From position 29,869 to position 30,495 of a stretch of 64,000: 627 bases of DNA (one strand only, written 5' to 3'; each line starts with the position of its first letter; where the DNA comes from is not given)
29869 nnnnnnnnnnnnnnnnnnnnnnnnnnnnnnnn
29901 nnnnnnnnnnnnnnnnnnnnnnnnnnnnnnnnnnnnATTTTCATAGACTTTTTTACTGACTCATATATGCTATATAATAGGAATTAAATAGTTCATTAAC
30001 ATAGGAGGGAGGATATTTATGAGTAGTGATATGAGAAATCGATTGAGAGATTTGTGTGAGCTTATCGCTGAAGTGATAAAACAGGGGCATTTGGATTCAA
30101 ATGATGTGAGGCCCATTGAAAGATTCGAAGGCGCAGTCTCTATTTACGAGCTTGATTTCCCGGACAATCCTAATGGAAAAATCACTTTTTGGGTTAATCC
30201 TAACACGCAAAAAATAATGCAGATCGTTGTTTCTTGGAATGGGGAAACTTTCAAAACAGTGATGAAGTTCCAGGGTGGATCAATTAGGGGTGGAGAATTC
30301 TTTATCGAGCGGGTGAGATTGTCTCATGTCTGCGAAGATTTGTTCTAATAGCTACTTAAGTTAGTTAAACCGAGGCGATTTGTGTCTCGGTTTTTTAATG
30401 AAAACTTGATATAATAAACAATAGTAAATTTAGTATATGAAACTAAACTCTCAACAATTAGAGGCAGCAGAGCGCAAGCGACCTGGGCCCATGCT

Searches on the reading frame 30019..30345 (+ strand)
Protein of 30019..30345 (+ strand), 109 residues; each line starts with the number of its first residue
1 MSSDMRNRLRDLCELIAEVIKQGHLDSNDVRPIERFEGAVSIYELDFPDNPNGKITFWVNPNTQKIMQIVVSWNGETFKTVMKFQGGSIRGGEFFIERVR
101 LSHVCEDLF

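Call 71: list_cluster_members(proteins=[P0001, P0002, P0003, window:30019-30345:+])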
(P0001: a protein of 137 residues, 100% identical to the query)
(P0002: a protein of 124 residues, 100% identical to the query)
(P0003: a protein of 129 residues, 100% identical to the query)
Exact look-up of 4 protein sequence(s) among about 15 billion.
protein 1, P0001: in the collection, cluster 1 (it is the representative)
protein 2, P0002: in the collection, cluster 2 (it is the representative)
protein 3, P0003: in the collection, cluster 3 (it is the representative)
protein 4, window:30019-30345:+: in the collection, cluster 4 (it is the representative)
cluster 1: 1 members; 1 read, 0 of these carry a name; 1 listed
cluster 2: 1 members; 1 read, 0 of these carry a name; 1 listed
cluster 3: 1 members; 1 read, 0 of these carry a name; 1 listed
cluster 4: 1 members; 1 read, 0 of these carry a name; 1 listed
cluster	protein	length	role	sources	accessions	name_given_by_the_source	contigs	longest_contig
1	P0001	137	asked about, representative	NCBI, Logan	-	-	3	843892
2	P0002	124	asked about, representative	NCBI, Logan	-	-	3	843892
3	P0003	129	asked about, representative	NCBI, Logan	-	-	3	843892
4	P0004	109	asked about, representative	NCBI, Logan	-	-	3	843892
